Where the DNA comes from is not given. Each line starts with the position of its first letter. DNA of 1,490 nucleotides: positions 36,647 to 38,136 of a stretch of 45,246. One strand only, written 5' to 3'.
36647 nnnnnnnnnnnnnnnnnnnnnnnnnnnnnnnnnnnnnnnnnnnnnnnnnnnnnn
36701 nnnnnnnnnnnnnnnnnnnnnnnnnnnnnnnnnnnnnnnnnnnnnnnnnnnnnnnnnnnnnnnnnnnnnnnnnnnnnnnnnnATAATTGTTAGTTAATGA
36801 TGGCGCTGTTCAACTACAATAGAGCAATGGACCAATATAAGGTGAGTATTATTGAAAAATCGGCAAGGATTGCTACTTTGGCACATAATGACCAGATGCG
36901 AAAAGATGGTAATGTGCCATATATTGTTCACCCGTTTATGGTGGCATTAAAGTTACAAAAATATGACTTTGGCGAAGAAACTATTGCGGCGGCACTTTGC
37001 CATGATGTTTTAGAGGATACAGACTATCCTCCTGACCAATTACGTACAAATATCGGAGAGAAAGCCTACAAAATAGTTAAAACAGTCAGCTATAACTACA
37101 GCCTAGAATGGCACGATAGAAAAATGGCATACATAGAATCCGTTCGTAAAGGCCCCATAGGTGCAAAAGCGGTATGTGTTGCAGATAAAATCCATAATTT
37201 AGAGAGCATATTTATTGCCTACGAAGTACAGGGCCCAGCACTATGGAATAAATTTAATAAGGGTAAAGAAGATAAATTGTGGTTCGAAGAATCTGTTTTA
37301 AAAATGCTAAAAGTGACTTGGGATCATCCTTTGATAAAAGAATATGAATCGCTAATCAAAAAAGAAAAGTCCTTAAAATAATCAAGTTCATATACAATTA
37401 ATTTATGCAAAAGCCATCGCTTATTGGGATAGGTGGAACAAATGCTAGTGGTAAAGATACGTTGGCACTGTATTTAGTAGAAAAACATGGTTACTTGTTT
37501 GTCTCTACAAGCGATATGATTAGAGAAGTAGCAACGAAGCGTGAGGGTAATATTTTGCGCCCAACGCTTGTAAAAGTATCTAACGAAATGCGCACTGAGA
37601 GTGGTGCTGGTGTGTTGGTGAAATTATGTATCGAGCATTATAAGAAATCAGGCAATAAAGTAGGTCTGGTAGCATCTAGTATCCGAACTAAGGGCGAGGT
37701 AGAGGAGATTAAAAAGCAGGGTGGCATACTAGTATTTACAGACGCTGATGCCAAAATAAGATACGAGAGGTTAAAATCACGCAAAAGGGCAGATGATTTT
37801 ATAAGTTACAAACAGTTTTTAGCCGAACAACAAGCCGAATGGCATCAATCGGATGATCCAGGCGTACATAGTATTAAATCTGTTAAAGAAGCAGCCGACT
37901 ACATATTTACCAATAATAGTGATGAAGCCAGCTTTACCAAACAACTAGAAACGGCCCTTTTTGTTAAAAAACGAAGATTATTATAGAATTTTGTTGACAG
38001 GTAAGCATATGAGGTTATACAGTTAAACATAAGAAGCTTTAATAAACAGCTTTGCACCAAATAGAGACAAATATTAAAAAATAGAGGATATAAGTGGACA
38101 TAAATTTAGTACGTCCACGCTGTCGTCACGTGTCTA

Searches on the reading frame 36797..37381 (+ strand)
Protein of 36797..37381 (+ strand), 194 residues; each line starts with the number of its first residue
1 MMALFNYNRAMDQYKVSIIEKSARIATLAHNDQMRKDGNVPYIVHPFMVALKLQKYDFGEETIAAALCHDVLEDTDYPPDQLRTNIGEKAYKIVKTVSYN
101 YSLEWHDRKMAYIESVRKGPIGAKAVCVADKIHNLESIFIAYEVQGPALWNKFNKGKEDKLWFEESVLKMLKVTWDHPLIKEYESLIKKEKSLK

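Call 94: search_protein_families(library=pfam, proteins=[window:36797-37381:+], max_evalue=0.001)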
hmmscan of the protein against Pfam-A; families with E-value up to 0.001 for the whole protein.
window:36797-37381:+ (194 aa): 2 families
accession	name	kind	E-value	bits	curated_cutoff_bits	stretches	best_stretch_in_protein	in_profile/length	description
PF13328.12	HD_4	-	4.9e-13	49.5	27.2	1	25-138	4-127/156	HD domain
PF01966.28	HD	-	0.00024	21.8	22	1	43-134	2-115/116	HD domain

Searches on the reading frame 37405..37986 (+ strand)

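Call 94: search_protein_families(library=pfam, proteins=[window:37405-37986:+], max_evalue=0.001)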
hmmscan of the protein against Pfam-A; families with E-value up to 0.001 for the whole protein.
window:37405-37986:+ (193 aa): 3 families
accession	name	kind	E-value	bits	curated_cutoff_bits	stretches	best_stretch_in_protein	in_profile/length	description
PF13207.12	AAA_17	-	9.2e-10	39.4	27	1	11-131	2-128/136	AAA domain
PF13238.12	AAA_18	-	5.6e-09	37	29.4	1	7-130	1-115/128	AAA domain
PF13671.12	AAA_33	-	5.5e-05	23.9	27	0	8-49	3-44/143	AAA domain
